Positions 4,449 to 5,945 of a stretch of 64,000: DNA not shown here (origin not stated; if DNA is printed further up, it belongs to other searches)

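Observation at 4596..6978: Tandem paralogous genes of unknown function driven by a textbook promoter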

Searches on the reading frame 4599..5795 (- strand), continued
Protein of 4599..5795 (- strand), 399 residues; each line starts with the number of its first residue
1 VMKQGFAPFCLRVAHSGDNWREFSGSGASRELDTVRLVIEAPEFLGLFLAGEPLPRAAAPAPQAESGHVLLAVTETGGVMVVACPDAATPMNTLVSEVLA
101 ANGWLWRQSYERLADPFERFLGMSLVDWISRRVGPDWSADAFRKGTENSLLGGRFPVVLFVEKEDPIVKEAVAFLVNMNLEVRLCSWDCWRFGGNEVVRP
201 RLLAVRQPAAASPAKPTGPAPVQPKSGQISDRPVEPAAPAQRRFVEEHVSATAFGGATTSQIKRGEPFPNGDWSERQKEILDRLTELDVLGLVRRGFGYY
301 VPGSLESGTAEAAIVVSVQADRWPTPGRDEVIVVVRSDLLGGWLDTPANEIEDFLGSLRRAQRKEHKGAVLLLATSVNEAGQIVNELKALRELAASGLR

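Call 48: search_protein_families(library=padloc, proteins=[P0100, P0102, P0104, P0107, P0112, P0117, P0135, P0155, P0166, P0206], max_evalue=0.01)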
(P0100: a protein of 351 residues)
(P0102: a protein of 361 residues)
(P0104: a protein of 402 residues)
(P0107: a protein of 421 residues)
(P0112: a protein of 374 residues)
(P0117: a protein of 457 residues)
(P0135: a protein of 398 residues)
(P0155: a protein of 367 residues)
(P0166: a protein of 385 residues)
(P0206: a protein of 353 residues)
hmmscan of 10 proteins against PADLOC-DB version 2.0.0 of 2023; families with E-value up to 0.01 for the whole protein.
P0100 (351 aa): 4 families
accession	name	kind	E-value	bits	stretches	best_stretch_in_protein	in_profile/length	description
PDLC04916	PDC-S11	-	1.5e-15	55.1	1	10-190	12-174/358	-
PDLC04944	PDC-S18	-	3e-08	31.4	1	1-104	1-95/307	-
PDLC04915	PDC-S11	-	5.5e-07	27.2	1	61-186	63-180/379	-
PDLC04913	PDC-S11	-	0.0014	15.7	1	60-112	62-111/375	-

P0102 (361 aa): 4 families
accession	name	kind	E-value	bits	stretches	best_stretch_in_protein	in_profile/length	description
PDLC04916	PDC-S11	-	1e-14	52.4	1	16-206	16-182/358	-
PDLC04915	PDC-S11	-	2.3e-07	28.4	1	24-205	26-191/379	-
PDLC04913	PDC-S11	-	8.5e-07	26.3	1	21-112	23-105/375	-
PDLC04944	PDC-S18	-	0.00032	18.1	0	51-105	43-92/307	-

P0104 (402 aa): 6 families
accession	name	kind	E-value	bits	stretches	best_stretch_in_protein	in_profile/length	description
PDLC04916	PDC-S11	-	2.8e-16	57.5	1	35-219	14-181/358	-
PDLC04915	PDC-S11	-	3.4e-08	31.1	1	65-198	43-173/379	-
PDLC04944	PDC-S18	-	0.00033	18.1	1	30-117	7-89/307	-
PDLC04913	PDC-S11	-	0.00049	17.3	1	65-172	43-150/375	-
PDLC04909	PDC-S11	-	0.0012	16.5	1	48-139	29-117/347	-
PDLC04824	PDC-S02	-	0.0085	13.3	0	63-116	205-256/308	-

P0107 (421 aa): 4 families
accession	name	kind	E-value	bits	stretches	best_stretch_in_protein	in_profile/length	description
PDLC04916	PDC-S11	-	5.1e-11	40.2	1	63-213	59-193/358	-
PDLC04915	PDC-S11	-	3.7e-06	24.5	1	64-210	64-201/379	-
PDLC04944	PDC-S18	-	0.00079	16.8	1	55-118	48-108/307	-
PDLC04138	mad6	-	0.0039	14.1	1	127-240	342-451/659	mads_6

P0112 (374 aa): 2 families
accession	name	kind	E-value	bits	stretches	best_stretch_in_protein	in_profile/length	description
PDLC04916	PDC-S11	-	1.8e-15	54.9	1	21-241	18-228/358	-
PDLC04915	PDC-S11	-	9.9e-07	26.3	1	26-181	25-172/379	-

P0117 (457 aa): 2 families
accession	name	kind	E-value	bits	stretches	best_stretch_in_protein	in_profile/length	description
PDLC04916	PDC-S11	-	7.2e-14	49.6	1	14-205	18-191/358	-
PDLC04915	PDC-S11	-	3.2e-05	21.4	1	54-179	61-177/379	-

P0135 (398 aa): 4 families
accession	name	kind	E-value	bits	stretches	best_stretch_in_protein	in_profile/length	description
PDLC04916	PDC-S11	-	8.3e-13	46.1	1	18-231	20-221/358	-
PDLC04915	PDC-S11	-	9.9e-10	36.2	1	27-194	31-188/379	-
PDLC04944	PDC-S18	-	3.7e-06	24.5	1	59-100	56-94/307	-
PDLC04913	PDC-S11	-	0.0096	13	0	60-106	63-106/375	-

P0155 (367 aa): 3 families
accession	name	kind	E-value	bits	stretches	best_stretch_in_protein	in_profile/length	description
PDLC04916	PDC-S11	-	4.4e-16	56.9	1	14-220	17-205/358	-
PDLC04944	PDC-S18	-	5.4e-06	23.9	1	11-98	12-93/307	-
PDLC04915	PDC-S11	-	1.7e-05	22.3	1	21-187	26-178/379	-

P0166 (385 aa): 7 families
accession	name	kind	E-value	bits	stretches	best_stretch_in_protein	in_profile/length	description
PDLC04916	PDC-S11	-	7.5e-16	56.1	1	23-225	20-203/358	-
PDLC04913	PDC-S11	-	1.5e-13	48.6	1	249-367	251-368/375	-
PDLC04911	PDC-S11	-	5.3e-12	43.7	1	160-363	102-312/318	-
PDLC04914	PDC-S11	-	1.3e-09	35.7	1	163-364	102-309/314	-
PDLC04912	PDC-S11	-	7.4e-08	29.9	1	158-361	100-308/313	-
PDLC04915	PDC-S11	-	1.8e-06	25.5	1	62-183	61-171/379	-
PDLC04944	PDC-S18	-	0.0011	16.4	1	61-107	54-95/307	-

P0206 (353 aa): 3 families
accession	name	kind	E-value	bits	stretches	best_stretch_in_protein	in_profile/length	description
PDLC04916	PDC-S11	-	7.6e-15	52.8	1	10-207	12-191/358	-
PDLC04944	PDC-S18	-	4.4e-08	30.8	1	1-110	1-103/307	-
PDLC04915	PDC-S11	-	0.00018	18.9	1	23-216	27-210/379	-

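Call 63: find_encoding_contigs(protein=P0001, flank=4000, max_places=2)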
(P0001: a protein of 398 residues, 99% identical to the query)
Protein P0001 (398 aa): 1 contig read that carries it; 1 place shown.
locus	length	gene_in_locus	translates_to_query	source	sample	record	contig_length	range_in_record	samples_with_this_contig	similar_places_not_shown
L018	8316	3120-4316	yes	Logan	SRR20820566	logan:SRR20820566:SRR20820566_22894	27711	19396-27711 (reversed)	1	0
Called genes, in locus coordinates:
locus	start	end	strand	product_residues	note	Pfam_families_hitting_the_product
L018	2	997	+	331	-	?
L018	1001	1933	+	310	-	PF02775:TPP_enzyme_C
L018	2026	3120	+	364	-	-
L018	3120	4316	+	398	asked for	-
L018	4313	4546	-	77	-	PF00583:Acetyltransf_1 (weak), PF08445:FR47, PF12746:GNAT_acetyltran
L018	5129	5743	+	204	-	PF02677:QueH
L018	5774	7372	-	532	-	-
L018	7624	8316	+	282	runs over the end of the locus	-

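Call 69: fold_search(model_id=the predicted structure, library=pdb)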
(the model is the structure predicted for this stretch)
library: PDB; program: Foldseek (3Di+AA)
matches with E <= 10: 415; with E <= 0.001: 0
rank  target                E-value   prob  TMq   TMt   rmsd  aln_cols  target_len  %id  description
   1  6t5t_A                1.0e-01  0.28  0.14  0.14  10.3       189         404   10  Crystal structure of Archaeoglobus fulgidus Argonaute protein with cognate DNA oligoduplex 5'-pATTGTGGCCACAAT (released 2020-11-18)
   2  9wzv_A                3.3e-01  0.11  0.09  0.03  12.6        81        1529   15  Cryo-EM structure of Fks1 with intact active site (released 2026-02-18)
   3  9wzs_A                3.5e-01  0.09  0.09  0.03  13.0       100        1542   16  Cryo-EM structure of Fks2 in complex with enfumafungin (released 2026-02-18)
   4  6z5u_K                3.5e-01  0.06  0.09  0.11  19.4       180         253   13  Cryo-EM structure of the A. baumannii MlaBDEF complex bound to APPNHP (released 2021-05-05)
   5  8a22_BA               4.9e-01  0.54  0.18  0.36   6.7       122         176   11  Structure of the mitochondrial ribosome from Polytomella magna (released 2022-11-16)
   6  5i44_A                5.2e-01  0.47  0.11  0.48   5.1        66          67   12  Structure of RacA-DNA complex; P21 form (released 2016-05-04)
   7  7xe4_F                5.2e-01  0.07  0.08  0.03  13.3       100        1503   15  structure of a membrane-bound glycosyltransferase (released 2023-03-29)
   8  9utu_B                5.8e-01  0.13  0.10  0.03  12.2        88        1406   15  Structure of Fks1 in complex with YMR295C (released 2025-12-17)
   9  1u04                  5.8e-01  0.10  0.13  0.08  11.8       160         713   10  Crystal structure of full length Argonaute from Pyrococcus furiosus (released 2004-08-17)
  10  9wzx                  6.2e-01  0.12  0.10  0.03  11.9        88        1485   15  Cryo-EM structure of Fks1 in open state (released 2026-02-18)
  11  4n41_A                6.2e-01  0.09  0.14  0.10  11.2       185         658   14  Structure of Thermus thermophilus Argonaute bound to guide DNA and 15-mer target DNA (released 2014-01-15)
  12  9gm6_B                6.2e-01  0.06  0.11  0.05  13.9       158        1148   10  MukBEF in a nucleotide-bound state with open neck gate (heads core) (released 2025-03-26)
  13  9bui_C                6.2e-01  0.02  0.07  0.07  25.1       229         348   12  M1A Midnolin-Proteasome (with Ubl) (released 2025-06-11)
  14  7qsq_A                6.5e-01  0.08  0.10  0.25  14.0       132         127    8  Permutated N-terminal lobe of the ribose binding protein from Thermotoga maritima (released 2023-01-11)
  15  3dlb_B                7.3e-01  0.15  0.15  0.10   8.8       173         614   11  Crystal structure of the guide-strand-containing Argonaute protein silencing complex (released 2008-09-02)
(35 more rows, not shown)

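Call 71: search_solved_structures(query=A7, max_evalue=1, show_alignments=1)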
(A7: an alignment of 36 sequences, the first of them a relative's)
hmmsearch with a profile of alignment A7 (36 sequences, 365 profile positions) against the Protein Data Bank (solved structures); distinct sequences matched with E-value up to 1: 6.
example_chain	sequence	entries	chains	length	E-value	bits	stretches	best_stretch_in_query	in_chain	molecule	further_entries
2vld_A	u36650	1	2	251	0.0066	19.4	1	23-77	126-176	Endonuclease NucS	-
3dnx_A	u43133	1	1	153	0.06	16.2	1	46-77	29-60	uncharacterized protein SPO1766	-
3vv5_A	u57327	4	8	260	0.17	14.8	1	119-174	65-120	Amino acid ABC transporter, binding protein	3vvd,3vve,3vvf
4n7v_C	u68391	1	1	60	0.71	12.7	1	14-36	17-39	Centrosomal protein of 152 kDa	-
5gke_A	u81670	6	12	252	0.77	12.6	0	23-77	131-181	Endonuclease EndoMS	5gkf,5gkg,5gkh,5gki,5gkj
9vtg_LK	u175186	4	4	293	0.84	12.5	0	259-358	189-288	60S ribosomal protein L5-like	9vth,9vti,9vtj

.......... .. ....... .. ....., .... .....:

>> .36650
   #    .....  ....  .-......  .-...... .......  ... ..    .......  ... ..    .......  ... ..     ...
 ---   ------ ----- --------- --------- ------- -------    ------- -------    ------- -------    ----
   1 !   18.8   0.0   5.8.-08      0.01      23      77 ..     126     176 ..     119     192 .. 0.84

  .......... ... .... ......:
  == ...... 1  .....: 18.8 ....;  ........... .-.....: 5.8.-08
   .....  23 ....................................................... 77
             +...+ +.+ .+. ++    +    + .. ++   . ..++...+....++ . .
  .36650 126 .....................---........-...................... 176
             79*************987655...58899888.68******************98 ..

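Call 73: find_encoding_contigs(protein=P0100, flank=6000, max_places=3)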
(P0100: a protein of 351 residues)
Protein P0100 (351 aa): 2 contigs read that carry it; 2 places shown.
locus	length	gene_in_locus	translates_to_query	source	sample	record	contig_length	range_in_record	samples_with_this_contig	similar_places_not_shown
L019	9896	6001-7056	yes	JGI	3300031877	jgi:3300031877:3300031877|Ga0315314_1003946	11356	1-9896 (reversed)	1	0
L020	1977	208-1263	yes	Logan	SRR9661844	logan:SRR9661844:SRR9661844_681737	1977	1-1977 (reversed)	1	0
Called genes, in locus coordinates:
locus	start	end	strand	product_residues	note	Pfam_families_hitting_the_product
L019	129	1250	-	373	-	PF04055:Radical_SAM, PF19288:CofH_C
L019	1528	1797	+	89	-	-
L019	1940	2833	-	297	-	PF01040:UbiA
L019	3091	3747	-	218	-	PF00881:Nitroreductase, PF14512:TM1586_NiRdase (faint)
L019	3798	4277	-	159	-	PF07884:VKOR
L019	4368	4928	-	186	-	PF02441:Flavoprotein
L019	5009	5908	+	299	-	PF00731:AIRC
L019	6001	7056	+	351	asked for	-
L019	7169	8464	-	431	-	PF00206:Lyase_1, PF10397:ADSL_C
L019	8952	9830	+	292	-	PF00581:Rhodanese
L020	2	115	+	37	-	?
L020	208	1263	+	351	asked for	-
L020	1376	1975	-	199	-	?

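Call 77: list_cluster_members(proteins=[P0099, P0098, P0094, P0093, P0091, P0085, P0080, P0075, P0067, P0060])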
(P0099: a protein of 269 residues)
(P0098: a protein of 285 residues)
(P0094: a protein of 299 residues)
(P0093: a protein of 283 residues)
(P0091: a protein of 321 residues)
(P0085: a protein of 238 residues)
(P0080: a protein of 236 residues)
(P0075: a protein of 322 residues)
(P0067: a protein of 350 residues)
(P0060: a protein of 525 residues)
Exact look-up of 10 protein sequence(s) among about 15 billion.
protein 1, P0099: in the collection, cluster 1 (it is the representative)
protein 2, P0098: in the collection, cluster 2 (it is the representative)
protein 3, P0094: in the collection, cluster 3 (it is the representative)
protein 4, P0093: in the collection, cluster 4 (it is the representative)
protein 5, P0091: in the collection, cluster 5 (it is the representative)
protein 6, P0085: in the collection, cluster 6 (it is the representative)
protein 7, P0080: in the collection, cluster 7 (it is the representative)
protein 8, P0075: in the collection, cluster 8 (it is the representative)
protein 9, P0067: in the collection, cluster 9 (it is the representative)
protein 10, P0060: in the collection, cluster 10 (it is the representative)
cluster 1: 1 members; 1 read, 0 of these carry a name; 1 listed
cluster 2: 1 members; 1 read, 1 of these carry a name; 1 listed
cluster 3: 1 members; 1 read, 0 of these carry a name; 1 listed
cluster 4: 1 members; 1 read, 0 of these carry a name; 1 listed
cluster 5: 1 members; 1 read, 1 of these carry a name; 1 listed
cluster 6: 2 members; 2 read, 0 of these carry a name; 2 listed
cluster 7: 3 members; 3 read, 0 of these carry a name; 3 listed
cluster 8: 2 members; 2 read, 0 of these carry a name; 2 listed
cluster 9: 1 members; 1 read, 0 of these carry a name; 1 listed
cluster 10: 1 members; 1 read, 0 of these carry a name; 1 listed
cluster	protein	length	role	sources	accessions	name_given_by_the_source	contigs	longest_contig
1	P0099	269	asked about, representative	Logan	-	-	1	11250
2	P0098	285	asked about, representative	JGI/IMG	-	hypothetical protein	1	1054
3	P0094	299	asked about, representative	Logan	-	-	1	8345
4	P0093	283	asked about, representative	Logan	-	-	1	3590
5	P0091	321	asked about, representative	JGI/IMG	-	hypothetical protein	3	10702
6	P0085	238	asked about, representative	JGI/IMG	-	-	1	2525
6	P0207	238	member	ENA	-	-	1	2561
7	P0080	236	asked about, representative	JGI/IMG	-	-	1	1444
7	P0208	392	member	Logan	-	-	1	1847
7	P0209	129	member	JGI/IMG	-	-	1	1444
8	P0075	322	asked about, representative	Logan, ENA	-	-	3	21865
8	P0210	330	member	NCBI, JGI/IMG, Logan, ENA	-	-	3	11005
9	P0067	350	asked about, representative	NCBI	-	-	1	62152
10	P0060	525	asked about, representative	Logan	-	-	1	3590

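Call 78: find_encoding_contigs(protein=P0099, flank=5000, max_places=1)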
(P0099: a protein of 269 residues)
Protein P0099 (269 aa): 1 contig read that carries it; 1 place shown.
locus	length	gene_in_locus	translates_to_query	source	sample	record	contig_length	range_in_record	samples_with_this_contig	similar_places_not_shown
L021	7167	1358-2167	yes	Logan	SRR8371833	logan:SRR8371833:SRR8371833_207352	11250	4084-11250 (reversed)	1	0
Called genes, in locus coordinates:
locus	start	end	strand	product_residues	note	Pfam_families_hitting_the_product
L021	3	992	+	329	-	?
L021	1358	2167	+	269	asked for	-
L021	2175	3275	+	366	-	-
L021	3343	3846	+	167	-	PF02677:QueH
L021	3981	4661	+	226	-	PF00072:Response_reg, PF00486:Trans_reg_C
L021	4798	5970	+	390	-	-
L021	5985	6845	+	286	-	PF12849:PBP_like_2, PF01547:SBP_bac_1, PF13531:SBP_bac_11, PF12727:PBP_like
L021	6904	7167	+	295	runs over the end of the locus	PF00528:BPD_transp_1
